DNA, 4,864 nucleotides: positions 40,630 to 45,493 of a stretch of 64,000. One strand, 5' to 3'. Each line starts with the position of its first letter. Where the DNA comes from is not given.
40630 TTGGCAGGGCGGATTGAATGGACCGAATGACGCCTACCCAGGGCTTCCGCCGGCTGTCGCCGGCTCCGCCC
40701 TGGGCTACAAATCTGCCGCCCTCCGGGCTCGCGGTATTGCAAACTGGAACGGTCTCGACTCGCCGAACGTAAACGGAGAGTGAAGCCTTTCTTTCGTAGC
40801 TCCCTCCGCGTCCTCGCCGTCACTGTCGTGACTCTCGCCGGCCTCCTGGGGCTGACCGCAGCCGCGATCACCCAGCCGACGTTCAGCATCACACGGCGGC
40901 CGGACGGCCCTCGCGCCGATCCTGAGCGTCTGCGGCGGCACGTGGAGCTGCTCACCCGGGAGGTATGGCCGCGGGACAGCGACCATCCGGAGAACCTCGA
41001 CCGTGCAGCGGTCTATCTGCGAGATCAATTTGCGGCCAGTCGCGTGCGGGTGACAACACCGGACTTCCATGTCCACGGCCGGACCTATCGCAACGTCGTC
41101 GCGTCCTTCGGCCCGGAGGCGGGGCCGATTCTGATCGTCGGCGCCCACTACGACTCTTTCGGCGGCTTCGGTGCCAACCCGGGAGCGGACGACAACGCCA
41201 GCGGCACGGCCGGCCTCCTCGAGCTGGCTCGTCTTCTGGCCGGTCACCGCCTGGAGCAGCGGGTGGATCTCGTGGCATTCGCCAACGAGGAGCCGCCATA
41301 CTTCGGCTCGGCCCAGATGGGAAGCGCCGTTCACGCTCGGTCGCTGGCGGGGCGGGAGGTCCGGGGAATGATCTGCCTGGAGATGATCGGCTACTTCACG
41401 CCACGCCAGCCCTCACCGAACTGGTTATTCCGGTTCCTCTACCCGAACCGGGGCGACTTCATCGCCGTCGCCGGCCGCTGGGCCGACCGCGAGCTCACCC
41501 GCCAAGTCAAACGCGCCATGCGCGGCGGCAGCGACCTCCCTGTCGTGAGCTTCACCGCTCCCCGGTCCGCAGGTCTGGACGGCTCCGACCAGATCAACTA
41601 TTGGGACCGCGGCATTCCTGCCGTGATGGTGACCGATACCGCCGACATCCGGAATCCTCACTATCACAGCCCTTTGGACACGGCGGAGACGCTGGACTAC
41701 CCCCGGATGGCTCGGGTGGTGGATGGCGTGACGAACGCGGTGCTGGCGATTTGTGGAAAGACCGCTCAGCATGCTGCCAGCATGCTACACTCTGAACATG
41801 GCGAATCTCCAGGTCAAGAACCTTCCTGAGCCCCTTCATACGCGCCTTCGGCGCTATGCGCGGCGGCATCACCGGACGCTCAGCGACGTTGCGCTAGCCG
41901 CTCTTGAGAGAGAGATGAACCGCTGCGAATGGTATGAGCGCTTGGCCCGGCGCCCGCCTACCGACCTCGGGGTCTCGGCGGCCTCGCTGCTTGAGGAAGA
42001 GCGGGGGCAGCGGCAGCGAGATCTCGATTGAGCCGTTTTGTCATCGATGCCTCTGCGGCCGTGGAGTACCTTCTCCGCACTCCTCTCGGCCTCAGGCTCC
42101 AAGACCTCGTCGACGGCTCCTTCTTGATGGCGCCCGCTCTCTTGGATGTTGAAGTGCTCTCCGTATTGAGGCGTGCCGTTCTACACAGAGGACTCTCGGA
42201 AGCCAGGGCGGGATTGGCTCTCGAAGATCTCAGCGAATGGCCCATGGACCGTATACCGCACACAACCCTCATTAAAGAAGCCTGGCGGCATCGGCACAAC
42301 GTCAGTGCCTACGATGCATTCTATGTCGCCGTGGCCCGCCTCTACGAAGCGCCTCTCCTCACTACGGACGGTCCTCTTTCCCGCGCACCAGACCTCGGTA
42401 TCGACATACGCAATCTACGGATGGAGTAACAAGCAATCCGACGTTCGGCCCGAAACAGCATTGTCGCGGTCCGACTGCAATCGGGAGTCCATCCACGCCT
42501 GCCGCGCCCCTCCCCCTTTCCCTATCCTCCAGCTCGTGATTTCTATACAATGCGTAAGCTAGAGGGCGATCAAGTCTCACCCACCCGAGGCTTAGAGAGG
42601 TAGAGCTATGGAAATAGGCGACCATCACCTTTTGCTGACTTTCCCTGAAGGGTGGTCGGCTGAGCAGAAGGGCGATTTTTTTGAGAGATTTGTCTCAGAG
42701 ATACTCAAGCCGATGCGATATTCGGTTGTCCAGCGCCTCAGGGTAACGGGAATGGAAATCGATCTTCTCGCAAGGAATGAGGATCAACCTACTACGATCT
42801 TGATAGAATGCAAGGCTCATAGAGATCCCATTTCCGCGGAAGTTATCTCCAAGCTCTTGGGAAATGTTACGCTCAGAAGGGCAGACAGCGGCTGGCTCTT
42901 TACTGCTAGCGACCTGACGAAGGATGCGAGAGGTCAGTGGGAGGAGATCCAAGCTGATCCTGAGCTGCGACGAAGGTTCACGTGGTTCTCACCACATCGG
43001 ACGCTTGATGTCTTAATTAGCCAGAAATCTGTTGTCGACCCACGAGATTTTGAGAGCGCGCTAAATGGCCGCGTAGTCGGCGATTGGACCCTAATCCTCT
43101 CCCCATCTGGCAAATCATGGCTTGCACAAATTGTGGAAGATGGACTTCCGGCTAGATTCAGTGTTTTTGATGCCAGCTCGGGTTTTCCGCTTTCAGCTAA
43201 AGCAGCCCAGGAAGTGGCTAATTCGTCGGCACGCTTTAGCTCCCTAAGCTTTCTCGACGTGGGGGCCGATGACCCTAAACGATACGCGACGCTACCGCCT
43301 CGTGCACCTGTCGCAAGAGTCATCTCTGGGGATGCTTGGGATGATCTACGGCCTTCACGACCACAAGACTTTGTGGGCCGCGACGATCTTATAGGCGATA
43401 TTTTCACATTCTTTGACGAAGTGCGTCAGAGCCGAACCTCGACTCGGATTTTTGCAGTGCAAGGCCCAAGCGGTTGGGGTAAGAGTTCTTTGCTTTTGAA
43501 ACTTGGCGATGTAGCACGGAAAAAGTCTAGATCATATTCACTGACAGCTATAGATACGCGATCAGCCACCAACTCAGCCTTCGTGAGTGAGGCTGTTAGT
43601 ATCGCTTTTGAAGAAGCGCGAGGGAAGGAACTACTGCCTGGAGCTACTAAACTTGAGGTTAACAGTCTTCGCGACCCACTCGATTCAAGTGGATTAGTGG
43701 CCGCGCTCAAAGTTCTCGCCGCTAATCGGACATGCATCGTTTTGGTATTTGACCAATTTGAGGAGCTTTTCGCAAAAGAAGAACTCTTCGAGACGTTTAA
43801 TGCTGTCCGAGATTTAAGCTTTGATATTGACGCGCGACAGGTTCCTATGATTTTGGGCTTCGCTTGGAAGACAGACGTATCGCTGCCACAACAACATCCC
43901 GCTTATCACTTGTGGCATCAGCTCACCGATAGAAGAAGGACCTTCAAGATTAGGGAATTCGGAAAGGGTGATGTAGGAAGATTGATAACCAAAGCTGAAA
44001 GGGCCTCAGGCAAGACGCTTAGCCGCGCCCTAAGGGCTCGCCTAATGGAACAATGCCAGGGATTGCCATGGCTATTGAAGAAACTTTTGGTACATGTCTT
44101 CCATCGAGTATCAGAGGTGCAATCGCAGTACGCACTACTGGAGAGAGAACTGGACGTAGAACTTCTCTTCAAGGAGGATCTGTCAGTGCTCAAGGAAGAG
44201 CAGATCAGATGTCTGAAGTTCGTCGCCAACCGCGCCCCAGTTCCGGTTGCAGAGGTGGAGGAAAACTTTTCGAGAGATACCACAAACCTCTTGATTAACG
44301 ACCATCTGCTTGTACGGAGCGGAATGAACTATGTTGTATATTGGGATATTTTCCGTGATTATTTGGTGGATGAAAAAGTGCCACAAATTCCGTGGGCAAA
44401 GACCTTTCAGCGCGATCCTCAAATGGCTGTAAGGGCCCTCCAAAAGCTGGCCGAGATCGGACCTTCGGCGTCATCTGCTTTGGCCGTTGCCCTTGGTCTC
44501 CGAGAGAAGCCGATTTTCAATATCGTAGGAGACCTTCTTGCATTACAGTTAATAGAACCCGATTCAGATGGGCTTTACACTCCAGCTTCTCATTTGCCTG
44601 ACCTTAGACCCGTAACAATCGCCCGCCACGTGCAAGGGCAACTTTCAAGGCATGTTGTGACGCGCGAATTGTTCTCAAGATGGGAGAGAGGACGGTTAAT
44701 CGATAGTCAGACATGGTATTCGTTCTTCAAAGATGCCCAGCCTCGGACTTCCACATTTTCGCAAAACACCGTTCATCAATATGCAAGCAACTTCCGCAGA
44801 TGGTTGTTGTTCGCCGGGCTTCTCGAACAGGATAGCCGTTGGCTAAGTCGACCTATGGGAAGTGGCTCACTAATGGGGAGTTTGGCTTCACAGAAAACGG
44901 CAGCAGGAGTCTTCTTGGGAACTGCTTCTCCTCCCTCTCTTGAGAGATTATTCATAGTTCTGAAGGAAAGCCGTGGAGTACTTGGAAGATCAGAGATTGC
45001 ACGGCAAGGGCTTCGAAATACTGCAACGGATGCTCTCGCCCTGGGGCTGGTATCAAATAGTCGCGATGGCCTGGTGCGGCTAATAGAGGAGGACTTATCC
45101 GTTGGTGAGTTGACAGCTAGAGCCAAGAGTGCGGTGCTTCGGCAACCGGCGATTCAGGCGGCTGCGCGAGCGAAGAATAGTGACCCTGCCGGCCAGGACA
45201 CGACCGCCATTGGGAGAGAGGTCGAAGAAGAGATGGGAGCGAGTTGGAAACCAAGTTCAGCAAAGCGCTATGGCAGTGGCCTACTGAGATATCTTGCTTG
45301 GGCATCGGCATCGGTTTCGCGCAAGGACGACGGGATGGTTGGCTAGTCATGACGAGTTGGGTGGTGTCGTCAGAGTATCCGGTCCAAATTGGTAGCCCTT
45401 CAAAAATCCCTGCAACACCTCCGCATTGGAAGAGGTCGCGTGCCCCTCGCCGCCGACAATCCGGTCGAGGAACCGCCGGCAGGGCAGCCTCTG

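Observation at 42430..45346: Low-GC single-gene insert: Mrr-like nuclease fused to a STAND-like NTPase, wedged between TA loci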

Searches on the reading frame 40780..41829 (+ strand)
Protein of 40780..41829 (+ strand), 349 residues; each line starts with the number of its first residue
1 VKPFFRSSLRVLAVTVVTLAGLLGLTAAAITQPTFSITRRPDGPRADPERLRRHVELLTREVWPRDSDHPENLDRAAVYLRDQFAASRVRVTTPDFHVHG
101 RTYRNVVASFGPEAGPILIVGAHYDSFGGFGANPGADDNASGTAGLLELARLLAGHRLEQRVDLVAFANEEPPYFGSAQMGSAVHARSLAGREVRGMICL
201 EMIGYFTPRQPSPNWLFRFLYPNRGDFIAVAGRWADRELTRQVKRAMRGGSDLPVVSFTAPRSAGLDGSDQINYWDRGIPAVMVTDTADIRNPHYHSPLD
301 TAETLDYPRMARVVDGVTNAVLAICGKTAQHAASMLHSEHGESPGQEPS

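Call 3: search_protein_families(library=pfam, proteins=[window:40780-41829:+], max_evalue=0.1)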
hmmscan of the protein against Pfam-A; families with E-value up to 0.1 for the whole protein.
window:40780-41829:+ (349 aa): 2 families
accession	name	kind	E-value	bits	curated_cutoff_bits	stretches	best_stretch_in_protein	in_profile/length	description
PF04389.22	Peptidase_M28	-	1.8e-27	96.8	21.3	1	105-319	1-191/193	Peptidase family M28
PF01546.33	Peptidase_M20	-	0.0074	16.6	24.6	1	134-185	31-84/206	Peptidase family M20/M25/M40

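Call 36: find_related_loci(query=window:40780-41829:+, collection=genome_contigs, flank=10000)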
Query window:40780-41829:+ (349 aa) in genome_contigs; peptide patterns used: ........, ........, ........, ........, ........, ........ (x = any residue, [..] = any of these).
558 stretches matched a pattern; 448 encode a relative of the query (tblastn E <= 1e-3); the best 80 are kept; 80 distinct loci.
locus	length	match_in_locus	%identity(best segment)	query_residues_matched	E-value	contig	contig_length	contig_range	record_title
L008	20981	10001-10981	82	1-327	5e-178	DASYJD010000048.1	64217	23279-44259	MAG TPA_asm: Thermoanaerobaculia bacterium isolate SMAG_U4286 k141_3206974, whole genome shotgun sequence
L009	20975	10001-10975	74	1-325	2e-159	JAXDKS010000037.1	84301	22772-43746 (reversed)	MAG: Acidobacteriota bacterium isolate BP_60 scaffold_4022166, whole genome shotgun sequence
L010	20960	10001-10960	72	1-321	3e-145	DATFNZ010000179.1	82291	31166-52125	MAG TPA_asm: Thermoanaerobaculia bacterium isolate SMAG_U9264 k141_851855, whole genome shotgun sequence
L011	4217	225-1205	71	4-327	3e-146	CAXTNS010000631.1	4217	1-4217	MAG TPA_asm: uncultured Thermoanaerobaculia bacterium isolate public_SRR14722161_metawrap_bin.3 genome assembly, contig:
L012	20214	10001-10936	68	31-343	5e-137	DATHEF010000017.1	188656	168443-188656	MAG TPA_asm: Thermoanaerobaculia bacterium isolate SMAG_U12414 k141_286091, whole genome shotgun sequence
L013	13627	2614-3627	66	5-343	1e-135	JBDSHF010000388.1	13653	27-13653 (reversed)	MAG: Thermoanaerobaculia bacterium isolate cluster1_bin.27 k127_189443, whole genome shotgun sequence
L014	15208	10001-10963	67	4-325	3e-135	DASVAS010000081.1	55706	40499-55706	MAG TPA_asm: Thermoanaerobaculia bacterium isolate SMAG_U1959 k141_638209, whole genome shotgun sequence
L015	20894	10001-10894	70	24-322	2e-134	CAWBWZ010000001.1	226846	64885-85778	MAG: uncultured Acidobacteriota bacterium isolate MFD07386.bin.2.49 genome assembly, contig: contig_11599, whole genome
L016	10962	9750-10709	70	1-322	5e-134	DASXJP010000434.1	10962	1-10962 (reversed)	MAG TPA_asm: Thermoanaerobaculia bacterium isolate SMAG_U5251 k141_2237421, whole genome shotgun sequence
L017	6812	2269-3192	66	1-310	4e-130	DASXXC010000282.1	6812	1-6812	MAG TPA_asm: Thermoanaerobaculia bacterium isolate SMAG_U4788 k141_16878, whole genome shotgun sequence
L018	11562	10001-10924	68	1-310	1e-126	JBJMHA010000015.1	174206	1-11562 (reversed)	MAG: Thermoanaerobaculia bacterium isolate H1_16_all_fractions_metab_conc_6_69_19 k255_984441, whole genome shotgun sequ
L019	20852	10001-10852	67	45-328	2e-123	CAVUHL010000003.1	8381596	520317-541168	MAG: uncultured Holophagales bacterium isolate MFD01916.bin.1.17 genome assembly, contig: contig_1998, whole genome shot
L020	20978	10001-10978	80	1-326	3e-168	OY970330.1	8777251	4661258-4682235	MAG: Thermoanaerobaculaceae bacterium isolate MFD05537.bin.c.1 genome assembly, chromosome: 1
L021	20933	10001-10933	67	4-316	2e-125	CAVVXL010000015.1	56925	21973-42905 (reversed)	MAG: uncultured Acidobacteriota bacterium isolate MFD04580.bin.1.42 genome assembly, contig: contig_22609, whole genome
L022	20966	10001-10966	66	1-322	4e-134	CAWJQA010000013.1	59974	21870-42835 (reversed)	MAG: uncultured Holophagales bacterium isolate MFD02979.bin.2.191 genome assembly, contig: contig_62833, whole genome sh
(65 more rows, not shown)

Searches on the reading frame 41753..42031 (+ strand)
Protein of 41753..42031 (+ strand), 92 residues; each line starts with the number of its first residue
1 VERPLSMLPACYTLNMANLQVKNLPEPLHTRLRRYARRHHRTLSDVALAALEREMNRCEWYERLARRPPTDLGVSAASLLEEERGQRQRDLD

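Call 3: search_protein_families(library=pfam, proteins=[window:41753-42031:+], max_evalue=0.1)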
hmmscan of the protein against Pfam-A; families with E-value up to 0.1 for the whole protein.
window:41753-42031:+ (92 aa): 2 families
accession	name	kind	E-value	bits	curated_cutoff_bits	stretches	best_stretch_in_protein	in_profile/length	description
PF22513.2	FitA-like_RHH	-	1.6e-07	31.6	27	1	17-53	1-37/39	Antitoxin FitA-like, ribbon-helix-helix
PF03861.19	ANTAR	-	0.028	14.6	27.3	1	29-47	32-50/54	ANTAR domain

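Call 80: search_protein_families(library=padloc, proteins=[window:41753-42031:+], max_evalue=0.001)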
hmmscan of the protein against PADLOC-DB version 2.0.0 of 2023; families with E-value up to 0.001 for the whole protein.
window:41753-42031:+ (92 aa): 0 families

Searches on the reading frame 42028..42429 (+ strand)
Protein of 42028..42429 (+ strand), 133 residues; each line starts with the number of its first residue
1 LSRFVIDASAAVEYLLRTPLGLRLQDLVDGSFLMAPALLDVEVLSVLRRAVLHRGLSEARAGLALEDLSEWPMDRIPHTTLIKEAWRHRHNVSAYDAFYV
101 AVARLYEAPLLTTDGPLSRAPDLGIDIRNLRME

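Call 3: search_protein_families(library=pfam, proteins=[window:42028-42429:+], max_evalue=0.1)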
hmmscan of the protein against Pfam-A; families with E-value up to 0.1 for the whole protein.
window:42028-42429:+ (133 aa): 2 families
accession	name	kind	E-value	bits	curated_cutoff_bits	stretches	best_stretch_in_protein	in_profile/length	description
PF01850.27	PIN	-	1.1e-11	45.8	23.6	1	5-121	2-118/120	PIN domain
PF01110.22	CNTF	-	0.026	14.4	22.7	1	18-107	7-92/194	Ciliary neurotrophic factor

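Call 80: search_protein_families(library=padloc, proteins=[window:42028-42429:+], max_evalue=0.001)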
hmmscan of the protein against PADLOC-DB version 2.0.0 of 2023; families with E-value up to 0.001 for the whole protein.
window:42028-42429:+ (133 aa): 0 families

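Call 98: find_encoding_contigs(protein=window:42028-42429:+, flank=5000, max_places=5)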
Protein window:42028-42429:+ (133 aa): no gene with exactly this product is on record in the collection.

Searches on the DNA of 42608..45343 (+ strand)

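Call 85: search_dna_similar(query=L104:7980-10721:+, collection=ecoli_genomes, mode=near, max_rows=8)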
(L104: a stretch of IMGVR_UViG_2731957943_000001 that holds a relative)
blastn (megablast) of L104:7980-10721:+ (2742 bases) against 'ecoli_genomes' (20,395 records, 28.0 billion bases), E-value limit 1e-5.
Records with a match: 54; places in all: 54; records where one place covers at least 80% of the query: 53.
Genomes with a match: 54 of 5426; with a place that covers at least 80% of the query: 53. Places per genome that has any: lowest 1, median 1, highest 1. On chromosomes: 54 places; on plasmids: 0.
Best place of each record, by identity: >=99% 54.
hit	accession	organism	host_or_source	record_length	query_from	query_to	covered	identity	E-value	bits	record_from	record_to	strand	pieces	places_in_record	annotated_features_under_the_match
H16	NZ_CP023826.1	Escherichia coli strain 4/4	Homo sapiens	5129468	1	2742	100%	99.7%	0e+0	5020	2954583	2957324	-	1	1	restriction endonuclease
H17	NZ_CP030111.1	Escherichia coli strain MCJCHV-1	Homo sapiens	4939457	1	2742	100%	99.7%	0e+0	5020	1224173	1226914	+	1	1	restriction endonuclease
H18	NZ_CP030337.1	Escherichia coli strain AR_451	missing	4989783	1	2742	100%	99.7%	0e+0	5020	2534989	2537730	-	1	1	restriction endonuclease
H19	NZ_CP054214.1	Escherichia coli strain EcPF40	Homo sapiens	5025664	1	2742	100%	99.7%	0e+0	5020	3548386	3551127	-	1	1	restriction endonuclease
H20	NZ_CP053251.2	Escherichia coli strain SCU-204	Homo sapiens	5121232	1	2742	100%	99.7%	0e+0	5020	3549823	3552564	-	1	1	restriction endonuclease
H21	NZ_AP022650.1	Escherichia coli strain 09-02E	Homo sapiens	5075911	1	2742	100%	99.7%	0e+0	5020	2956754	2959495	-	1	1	restriction endonuclease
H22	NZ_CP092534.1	Escherichia coli strain DS566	Homo sapiens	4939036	1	2742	100%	99.7%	0e+0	5020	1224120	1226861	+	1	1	restriction endonuclease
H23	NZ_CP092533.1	Escherichia coli strain DS566-1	Homo sapiens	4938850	1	2742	100%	99.7%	0e+0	5020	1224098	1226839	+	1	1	restriction endonuclease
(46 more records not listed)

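Call 86: get_annotated_region(hit=H17, flank=9000)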
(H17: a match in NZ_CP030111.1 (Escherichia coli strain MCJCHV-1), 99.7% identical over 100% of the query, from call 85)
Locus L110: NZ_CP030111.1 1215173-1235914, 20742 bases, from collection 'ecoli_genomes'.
description: Escherichia coli strain MCJCHV-1 chromosome, complete genome
organism: Escherichia coli strain MCJCHV-1 (NCBI taxid 562)
replicon: chromosome; assembly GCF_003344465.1
host: Homo sapiens; source: CSF; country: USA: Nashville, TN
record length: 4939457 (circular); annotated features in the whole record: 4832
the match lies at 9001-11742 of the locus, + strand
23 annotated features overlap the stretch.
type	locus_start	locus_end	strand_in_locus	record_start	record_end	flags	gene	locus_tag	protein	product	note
CDS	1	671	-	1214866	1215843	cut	glaH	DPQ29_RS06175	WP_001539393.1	glutarate dioxygenase GlaH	-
CDS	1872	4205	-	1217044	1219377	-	-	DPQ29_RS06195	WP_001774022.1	primase-helicase zinc-binding domain-containing protein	-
CDS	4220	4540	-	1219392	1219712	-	-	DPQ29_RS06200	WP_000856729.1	DUF5375 domain-containing protein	-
CDS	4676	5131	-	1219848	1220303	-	-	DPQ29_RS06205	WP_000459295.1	hypothetical protein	-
CDS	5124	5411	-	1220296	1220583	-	-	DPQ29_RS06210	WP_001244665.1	hypothetical protein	-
CDS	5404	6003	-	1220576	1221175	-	-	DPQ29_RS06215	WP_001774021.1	host cell division inhibitor Icd-like protein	-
CDS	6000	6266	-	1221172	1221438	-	-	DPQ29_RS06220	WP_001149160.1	helix-turn-helix transcriptional regulator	-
CDS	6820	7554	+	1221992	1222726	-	-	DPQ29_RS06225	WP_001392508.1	hypothetical protein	-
CDS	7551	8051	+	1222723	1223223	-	-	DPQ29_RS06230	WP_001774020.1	ogr/Delta-like zinc finger family protein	-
CDS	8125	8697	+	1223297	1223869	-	-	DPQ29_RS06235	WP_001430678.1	phage polarity suppression protein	-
CDS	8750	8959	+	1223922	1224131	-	-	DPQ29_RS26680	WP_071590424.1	hypothetical protein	-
CDS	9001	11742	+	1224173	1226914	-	-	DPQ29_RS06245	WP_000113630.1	restriction endonuclease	-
CDS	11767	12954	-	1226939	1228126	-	-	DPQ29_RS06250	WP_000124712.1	integrase domain-containing protein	-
tmRNA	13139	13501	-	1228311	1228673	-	ssrA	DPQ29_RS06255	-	transfer-messenger RNA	-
CDS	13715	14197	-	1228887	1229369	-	smpB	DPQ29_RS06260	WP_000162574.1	SsrA-binding protein SmpB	-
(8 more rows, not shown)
